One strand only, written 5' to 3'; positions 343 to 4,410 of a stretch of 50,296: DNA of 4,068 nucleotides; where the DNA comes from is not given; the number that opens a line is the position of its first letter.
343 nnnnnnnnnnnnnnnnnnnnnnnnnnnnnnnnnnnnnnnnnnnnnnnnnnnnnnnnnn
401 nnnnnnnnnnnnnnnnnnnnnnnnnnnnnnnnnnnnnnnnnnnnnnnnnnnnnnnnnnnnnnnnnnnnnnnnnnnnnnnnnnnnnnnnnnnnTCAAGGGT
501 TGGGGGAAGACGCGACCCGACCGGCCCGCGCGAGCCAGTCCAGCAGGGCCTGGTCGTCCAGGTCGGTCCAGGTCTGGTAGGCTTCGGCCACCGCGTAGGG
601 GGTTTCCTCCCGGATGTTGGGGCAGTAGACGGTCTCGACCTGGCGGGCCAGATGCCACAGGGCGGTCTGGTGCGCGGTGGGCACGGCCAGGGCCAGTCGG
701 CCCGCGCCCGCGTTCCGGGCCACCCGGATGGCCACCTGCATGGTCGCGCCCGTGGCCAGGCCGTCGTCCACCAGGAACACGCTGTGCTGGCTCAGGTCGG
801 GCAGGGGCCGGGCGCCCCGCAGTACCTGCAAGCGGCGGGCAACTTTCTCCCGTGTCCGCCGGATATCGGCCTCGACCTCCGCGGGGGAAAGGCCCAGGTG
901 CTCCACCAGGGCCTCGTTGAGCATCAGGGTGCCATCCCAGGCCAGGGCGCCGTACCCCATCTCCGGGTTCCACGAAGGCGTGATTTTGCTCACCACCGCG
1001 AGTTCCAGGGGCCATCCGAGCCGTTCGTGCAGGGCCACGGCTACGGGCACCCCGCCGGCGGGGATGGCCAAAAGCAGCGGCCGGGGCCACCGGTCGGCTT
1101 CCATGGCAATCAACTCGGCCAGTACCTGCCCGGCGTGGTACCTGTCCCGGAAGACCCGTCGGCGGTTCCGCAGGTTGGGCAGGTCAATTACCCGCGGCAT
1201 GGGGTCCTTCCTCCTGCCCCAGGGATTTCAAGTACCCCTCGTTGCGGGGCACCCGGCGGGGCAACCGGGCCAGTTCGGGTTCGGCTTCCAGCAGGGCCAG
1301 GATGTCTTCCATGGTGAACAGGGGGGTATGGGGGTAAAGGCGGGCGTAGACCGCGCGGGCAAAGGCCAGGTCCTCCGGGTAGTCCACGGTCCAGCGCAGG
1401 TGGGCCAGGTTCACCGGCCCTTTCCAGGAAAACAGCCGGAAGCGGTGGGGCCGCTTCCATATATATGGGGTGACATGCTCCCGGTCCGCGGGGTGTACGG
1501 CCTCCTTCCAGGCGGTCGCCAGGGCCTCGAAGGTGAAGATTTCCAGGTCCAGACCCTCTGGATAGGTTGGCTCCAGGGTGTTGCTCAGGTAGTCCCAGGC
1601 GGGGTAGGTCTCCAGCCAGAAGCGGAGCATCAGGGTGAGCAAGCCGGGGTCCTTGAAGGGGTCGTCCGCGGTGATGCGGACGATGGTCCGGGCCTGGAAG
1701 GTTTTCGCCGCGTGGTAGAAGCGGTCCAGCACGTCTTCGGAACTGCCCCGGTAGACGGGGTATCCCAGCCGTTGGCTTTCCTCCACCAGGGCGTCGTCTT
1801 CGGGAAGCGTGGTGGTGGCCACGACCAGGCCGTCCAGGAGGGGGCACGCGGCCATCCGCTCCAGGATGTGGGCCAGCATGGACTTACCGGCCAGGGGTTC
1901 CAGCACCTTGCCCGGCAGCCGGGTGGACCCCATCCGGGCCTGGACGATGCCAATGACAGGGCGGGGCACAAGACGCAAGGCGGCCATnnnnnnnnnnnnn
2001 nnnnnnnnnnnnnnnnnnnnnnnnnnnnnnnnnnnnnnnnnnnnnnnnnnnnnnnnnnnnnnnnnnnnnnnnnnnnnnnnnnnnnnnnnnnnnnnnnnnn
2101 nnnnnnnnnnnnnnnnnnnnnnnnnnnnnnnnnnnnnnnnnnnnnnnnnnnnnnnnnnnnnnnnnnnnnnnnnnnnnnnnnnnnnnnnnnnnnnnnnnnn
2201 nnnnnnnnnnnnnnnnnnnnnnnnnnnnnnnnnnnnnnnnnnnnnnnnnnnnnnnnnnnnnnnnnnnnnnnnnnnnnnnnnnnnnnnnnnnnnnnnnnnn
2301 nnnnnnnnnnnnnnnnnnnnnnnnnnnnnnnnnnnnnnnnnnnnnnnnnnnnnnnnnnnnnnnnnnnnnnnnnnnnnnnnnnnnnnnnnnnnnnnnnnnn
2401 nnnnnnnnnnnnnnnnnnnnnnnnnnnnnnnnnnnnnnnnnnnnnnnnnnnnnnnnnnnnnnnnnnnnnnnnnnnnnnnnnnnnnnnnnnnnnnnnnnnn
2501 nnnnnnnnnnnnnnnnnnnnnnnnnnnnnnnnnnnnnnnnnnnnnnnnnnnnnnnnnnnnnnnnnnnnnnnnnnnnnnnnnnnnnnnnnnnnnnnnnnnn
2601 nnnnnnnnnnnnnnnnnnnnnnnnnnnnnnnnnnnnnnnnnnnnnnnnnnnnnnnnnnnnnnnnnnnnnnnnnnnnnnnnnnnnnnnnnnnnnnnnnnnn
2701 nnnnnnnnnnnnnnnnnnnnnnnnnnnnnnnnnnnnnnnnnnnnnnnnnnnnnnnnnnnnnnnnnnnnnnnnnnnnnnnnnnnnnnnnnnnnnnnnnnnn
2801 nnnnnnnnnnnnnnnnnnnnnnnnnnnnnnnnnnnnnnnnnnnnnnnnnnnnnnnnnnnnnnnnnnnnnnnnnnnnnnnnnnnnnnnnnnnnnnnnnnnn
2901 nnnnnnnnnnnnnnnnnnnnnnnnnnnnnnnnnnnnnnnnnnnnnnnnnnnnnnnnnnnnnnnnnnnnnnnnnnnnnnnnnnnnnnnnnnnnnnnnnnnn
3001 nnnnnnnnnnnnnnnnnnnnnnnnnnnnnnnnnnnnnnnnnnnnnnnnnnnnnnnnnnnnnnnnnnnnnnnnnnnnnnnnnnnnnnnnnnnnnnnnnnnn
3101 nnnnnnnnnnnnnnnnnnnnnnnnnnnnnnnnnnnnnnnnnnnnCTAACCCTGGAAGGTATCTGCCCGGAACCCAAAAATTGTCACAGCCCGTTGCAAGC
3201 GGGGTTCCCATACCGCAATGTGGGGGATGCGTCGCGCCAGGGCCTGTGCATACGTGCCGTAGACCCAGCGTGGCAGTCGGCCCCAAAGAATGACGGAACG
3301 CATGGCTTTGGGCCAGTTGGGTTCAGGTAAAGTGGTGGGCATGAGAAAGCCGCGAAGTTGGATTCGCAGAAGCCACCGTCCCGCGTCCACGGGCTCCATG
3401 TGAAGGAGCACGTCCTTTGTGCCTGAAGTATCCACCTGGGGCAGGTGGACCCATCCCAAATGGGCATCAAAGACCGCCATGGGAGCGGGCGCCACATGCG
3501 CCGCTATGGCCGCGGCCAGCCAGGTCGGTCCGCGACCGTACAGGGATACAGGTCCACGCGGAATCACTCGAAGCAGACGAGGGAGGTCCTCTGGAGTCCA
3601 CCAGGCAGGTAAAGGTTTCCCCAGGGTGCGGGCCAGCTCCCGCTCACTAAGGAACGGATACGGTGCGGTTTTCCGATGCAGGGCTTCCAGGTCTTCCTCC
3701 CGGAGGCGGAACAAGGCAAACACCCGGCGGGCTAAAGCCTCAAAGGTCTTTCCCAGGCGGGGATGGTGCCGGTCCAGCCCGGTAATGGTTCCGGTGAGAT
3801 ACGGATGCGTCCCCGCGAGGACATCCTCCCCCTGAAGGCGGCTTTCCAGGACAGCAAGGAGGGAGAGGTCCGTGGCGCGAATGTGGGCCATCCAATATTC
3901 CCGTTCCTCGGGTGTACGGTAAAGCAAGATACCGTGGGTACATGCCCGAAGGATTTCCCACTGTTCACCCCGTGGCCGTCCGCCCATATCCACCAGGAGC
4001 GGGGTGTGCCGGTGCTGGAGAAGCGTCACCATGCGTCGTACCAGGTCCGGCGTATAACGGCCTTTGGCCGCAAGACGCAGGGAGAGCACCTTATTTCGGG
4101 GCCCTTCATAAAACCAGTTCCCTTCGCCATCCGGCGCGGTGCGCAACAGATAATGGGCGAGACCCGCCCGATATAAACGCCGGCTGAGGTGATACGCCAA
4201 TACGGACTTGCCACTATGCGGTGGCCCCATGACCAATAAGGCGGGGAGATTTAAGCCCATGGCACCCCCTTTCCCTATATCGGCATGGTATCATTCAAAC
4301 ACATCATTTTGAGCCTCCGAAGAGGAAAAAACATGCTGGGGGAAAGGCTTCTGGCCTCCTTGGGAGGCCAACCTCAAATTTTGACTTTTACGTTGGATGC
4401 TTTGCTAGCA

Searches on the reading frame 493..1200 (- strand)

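Call 71: search_protein_families(library=pfam, proteins=[window:493-1200:-], max_evalue=0.001)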
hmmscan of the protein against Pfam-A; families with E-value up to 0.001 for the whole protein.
window:493-1200:- (235 aa): 1 family
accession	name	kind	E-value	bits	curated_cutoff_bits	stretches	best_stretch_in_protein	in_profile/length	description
PF00156.33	Pribosyltran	-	2.1e-12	47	26.3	1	33-177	24-126/158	Phosphoribosyl transferase domain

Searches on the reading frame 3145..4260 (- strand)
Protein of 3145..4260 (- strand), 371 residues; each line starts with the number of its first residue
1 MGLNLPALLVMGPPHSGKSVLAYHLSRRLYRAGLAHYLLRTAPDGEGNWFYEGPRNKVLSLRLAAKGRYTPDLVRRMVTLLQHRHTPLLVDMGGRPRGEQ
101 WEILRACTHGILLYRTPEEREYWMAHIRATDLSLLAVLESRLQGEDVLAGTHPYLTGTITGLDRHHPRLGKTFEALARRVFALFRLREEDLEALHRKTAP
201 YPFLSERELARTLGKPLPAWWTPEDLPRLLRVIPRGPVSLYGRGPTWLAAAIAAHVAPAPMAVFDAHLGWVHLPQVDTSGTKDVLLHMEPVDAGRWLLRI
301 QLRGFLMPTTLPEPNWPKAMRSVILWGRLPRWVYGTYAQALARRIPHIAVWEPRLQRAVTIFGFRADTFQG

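Call 3: search_protein_families(library=pfam, proteins=[window:3145-4260:-], max_evalue=0.1)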
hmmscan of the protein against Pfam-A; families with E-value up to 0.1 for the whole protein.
window:3145-4260:- (371 aa): 5 families
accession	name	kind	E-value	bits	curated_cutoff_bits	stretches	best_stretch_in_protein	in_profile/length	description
PF09620.15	Cas_csx3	-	2.1e-11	43.9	21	2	304-362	6-65/78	CRISPR-associated protein (Cas_csx3)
PF13191.12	AAA_16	-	0.072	14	32.6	0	6-35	25-53/167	AAA ATPase domain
PF13481.12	AAA_25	-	0.075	13.1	27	0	9-87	37-116/195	AAA domain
PF00910.28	RNA_helicase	-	0.089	13.7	21.5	0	9-33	2-26/105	RNA helicase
PF13238.12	AAA_18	-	0.098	13.6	29.4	0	9-33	2-25/128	AAA domain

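Call 4: search_protein_families(library=ncbifam, proteins=[window:3145-4260:-], max_evalue=0.1)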
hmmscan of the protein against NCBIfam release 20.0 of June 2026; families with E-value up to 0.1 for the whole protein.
window:3145-4260:- (371 aa): 1 family
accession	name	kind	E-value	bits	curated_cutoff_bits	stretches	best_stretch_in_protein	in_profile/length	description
TIGR02579.1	cas_csx3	equivalog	6.6e-09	35.9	55.4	1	297-361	3-68/83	CRISPR-associated ring nuclease Crn3/Csx3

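Call 56: search_solved_structures(query=window:3145-4260:-, max_evalue=1, show_alignments=3)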
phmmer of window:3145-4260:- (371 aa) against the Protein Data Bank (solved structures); distinct sequences matched with E-value up to 1: 7.
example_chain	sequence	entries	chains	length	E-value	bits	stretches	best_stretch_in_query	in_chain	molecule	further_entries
6sdk_A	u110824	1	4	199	0.00059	22.2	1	137-248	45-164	Stage 0 sporulation protein J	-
6yud_A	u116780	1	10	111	0.14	14.4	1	233-271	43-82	Uncharacterized protein AF_1864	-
3wzg_A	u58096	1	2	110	0.31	13.2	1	298-359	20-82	Uncharacterized protein AF_1864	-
3wzh_A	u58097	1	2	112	0.32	13.2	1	298-359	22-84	Uncharacterized protein AF_1864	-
6vjg_A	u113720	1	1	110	0.43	12.8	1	306-358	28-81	CRISPR-associated protein, Csx3 family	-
3wzi_A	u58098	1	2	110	0.43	12.8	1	306-358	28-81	Uncharacterized protein AF_1864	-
8blo_A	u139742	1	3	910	0.44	12.8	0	219-269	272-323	Urea transporter 2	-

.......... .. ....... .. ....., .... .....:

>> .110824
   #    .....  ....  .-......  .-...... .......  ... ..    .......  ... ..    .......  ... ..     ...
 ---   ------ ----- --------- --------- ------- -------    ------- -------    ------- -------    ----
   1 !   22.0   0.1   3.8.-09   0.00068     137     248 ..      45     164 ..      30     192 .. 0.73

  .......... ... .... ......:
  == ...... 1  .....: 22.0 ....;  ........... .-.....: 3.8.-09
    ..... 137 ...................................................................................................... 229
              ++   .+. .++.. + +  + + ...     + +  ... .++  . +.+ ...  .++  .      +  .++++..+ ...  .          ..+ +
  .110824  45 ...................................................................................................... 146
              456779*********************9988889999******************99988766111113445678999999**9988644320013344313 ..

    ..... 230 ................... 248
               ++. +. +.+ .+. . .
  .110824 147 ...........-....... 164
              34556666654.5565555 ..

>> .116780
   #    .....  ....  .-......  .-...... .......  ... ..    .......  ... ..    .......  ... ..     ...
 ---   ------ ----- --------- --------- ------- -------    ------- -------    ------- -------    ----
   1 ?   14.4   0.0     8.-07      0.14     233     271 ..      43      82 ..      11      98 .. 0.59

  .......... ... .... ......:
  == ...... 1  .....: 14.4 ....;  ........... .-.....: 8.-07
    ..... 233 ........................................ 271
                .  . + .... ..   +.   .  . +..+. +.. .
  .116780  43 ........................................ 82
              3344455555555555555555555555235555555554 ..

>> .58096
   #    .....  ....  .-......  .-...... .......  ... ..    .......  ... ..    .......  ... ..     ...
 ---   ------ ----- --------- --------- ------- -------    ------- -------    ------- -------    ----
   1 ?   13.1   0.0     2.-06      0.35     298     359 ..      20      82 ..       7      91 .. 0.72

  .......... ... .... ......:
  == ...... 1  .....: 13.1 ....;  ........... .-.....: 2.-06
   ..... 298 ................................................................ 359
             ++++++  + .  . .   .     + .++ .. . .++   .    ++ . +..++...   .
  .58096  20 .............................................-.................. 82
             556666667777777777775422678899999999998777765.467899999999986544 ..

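Call 58: find_homologous_proteins(query=window:3145-4260:-, max_evalue=0.001)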
Query window:3145-4260:- (371 aa): 187 proteins with E <= 0.001 among 8000 candidates; the best 120 are listed.
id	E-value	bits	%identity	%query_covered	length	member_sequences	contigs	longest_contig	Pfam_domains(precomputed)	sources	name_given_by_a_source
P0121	7.6e-251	850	100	100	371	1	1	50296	PF09620.16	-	-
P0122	1.1e-142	494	62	96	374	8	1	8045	PF09620.16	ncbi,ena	-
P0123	4.9e-120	419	54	96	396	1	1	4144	PF09620.16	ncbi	-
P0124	2.4e-118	414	54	97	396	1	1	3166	PF09620.16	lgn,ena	-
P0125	3.7e-117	410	53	97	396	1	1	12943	PF09620.16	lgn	-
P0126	7.4e-114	399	54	96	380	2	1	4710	PF09620.16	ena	-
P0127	2.4e-112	394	51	97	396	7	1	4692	PF09620.16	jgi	-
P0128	2.1e-110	388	52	97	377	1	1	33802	PF09620.16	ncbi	-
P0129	1.8e-91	325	44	98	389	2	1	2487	PF09620.16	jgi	jgi:CRISPR-associated protein Csx3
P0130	1.8e-89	319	48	96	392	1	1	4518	PF09620.16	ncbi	-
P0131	3.9e-89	318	47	97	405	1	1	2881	PF09620.16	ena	-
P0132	8.8e-89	316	47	96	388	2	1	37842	PF09620.16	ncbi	-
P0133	2.6e-85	305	47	96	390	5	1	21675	PF09620.16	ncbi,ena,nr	ncbi:MAG TPA: hypothetical protein EYP54_11570 [Anaerolineales bacterium]|nr:hypothetical protein [A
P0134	3.2e-85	305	43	96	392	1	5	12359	PF09620.16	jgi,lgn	-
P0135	3.7e-85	304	46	96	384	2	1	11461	PF09620.16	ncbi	-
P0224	2.2e-63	233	40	94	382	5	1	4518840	PF09620.16,PF13191.13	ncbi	-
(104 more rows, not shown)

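Call 65: predict_structure(alignment_id=A3)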
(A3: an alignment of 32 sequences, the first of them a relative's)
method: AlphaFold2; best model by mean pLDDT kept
length: 371 residues; sequences in the alignment: 32
mean_pLDDT: 89.7   pTM: 0.87
mean pLDDT of the five models: 89.7, 89.4, 88.6, 88.6, 88.3
residues with pLDDT >= 90: 282; 70-90: 52; 50-70: 21; < 50: 16
segments of 3 or more residues with pLDDT < 50: 47-54, 368-371
pLDDT, mean of each block of 10 residues (from residue 1): 86 92 94 92 52 49 62 90 95 85 95 97 95 97 96 97 91 98 95 97 97 93 93 96 94 98 95 96 93 94 88 92 93 97 94 90 66 40
secondary structure, 60 per line:
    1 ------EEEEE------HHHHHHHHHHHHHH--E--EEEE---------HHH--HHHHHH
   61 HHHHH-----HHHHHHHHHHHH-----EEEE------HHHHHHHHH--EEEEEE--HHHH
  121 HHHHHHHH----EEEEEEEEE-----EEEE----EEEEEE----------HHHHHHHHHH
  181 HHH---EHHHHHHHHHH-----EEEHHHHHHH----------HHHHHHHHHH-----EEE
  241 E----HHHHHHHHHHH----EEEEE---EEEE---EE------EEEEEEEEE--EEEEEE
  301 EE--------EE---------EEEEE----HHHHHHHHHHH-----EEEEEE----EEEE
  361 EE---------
elements in order: E7-11 H18-31 E37-40 H55-65 H71-82 E88-91 H98-106 E109-114 H117-128 E133-141 E147-150 E155-160 H171-183 H188-197 E203-205 H206-212 H223-232 E238-241 H246-256 E261-265 E269-272 E284-292 E295-302 E322-326 H331-341 E347-352 E357-362

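Call 67: find_encoding_contigs(protein=P0224, flank=9000, max_places=2)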
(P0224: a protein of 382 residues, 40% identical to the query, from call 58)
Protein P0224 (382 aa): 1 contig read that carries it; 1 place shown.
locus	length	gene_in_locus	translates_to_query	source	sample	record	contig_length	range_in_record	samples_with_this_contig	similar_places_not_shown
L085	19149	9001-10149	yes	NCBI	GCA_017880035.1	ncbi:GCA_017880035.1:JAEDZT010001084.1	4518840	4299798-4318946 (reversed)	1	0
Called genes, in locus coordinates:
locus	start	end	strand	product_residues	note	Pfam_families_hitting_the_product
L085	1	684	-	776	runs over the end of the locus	PF03787:RAMPs (faint)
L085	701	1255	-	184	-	PF27799:CRISPR-assoc_Csx19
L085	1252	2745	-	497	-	PF03787:RAMPs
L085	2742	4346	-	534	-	PF03787:RAMPs (weak)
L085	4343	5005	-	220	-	PF03787:RAMPs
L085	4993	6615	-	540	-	PF22335:Cas10-Cmr2_palm2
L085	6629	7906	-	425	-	PF23400:CARF_Card1 (weak), PF09002:Card1_endonuc (weak)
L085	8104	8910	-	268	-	PF09623:Cas_NE0113, PF00196:GerE, PF08281:Sigma70_r4_2 (weak)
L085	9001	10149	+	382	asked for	PF13191:AAA_16 (faint), PF09620:Cas_csx3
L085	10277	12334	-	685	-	PF00128:Alpha-amylase (weak)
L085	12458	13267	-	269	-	PF00294:PfkB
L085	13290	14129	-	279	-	PF03537:Glyco_hydro_114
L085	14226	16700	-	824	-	PF02190:LON_substr_bdg, PF00004:AAA, PF07728:AAA_5, PF22667:Lon_lid, PF05362:Lon_C, PF13541:ChlI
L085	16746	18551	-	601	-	PF00664:ABC_membrane, PF00005:ABC_tran, PF02463:SMC_N (faint)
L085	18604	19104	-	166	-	PF22381:Staph_reg_Sar_Rot, PF01047:MarR, PF12802:MarR_2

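Call 68: fold_search(model_id=the predicted structure, library=pdb)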
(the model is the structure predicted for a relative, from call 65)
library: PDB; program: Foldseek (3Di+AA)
matches with E <= 10: 1415; with E <= 0.001: 38
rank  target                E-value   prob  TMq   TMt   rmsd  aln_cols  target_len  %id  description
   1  7mip_C                1.4e-05  1.00  0.32  0.23  16.2       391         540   12  Mouse CTPS1 bound to inhibitor R80 (released 2021-10-13)
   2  2q9a_B                3.9e-05  1.00  0.27  0.33   8.3       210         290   14  Structure of Apo FTSY (released 2007-07-03)
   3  8sbr_A                5.8e-05  1.00  0.32  0.23  15.5       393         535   12  E coli. CTP synthase in complex with CTP (sodium malonate + 20 mM MgCl2) (released 2023-05-24)
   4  2q9a_A                6.4e-05  1.00  0.27  0.32   8.2       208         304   15  Structure of Apo FTSY (released 2007-07-03)
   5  5l3q_A                6.8e-05  1.00  0.30  0.40   7.5       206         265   16  Structure of the GTPase heterodimer of human SRP54 and SRalpha (released 2016-06-08)
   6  7mii_A                8.5e-05  1.00  0.30  0.24  15.7       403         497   11  Human CTPS2 bound to inhibitor T35 (released 2021-10-13)
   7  2q9b_A                9.0e-05  1.00  0.27  0.33   8.0       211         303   14  Structure of FTSY:GMPPNP Complex (released 2007-07-03)
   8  6frk_x                1.0e-04  1.00  0.29  0.29  15.3       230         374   15  Structure of a prehandover mammalian ribosomal SRP and SRP receptor targeting complex (released 2018-03-28)
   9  5tkv_B                1.1e-04  1.00  0.32  0.23  16.0       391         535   12  X-RAY CRYSTAL STRUCTURE OF THE "CLOSED" CONFORMATION OF CTP-INHIBITED E. COLI CYTIDINE TRIPHOSPHATE (CTP) SYNTHETASE (released 2017-04-26)
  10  8i9o_A                1.2e-04  1.00  0.31  0.23  15.5       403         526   11  ecCTPS filament bound with CTP, NADH, DON (released 2024-02-14)
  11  7miu_C                1.7e-04  1.00  0.30  0.21  15.7       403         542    9  Mouse CTPS2 bound to inhibitor R80 (released 2021-10-13)
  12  2q9b_B                1.8e-04  1.00  0.26  0.32   8.6       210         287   13  Structure of FTSY:GMPPNP Complex (released 2007-07-03)
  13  7qwq_x                2.2e-04  1.00  0.27  0.21   6.9       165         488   17  Ternary complex of ribosome nascent chain with SRP and NAC (released 2022-03-16)
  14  4ak9_A                2.2e-04  1.00  0.27  0.32   8.7       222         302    9  Structure of chloroplast FtsY from Physcomitrella patens (released 2013-01-16)
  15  7obq_x                2.2e-04  1.00  0.30  0.28  19.7       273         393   14  SRP-SR at the distal site conformation (released 2021-07-21)
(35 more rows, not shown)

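Call 81: search_protein_families(library=padloc, proteins=[window:3145-4260:-], max_evalue=0.001)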
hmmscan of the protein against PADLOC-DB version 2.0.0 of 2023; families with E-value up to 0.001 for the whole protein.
window:3145-4260:- (371 aa): 7 families
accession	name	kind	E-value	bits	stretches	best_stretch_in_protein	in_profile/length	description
PDLC01059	C3a67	-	9.9e-80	266.6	1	5-362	4-364/382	AAA-Csx3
PDLC01515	Csx3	-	3.4e-43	145.4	1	6-178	7-181/183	"CAS-I,CAS-III; associated"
PDLC01045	Csx3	-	1.9e-38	130.3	1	6-167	108-270/286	Csx3-AAA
PDLC01632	Csx3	-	1.6e-12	45.3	1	307-362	9-64/77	"CAS-I,CAS-III; associated"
PDLC01353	Csx3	-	7.3e-11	40.3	1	298-362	4-68/82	"CAS-I,CAS-III; associated"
PDLC01294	Csx3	-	2.2e-09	35.4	1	297-361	3-67/81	"CAS-I,CAS-III; associated"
PDLC01040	Csx3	-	6e-09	34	1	298-362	15-79/84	Csx3 (CARF)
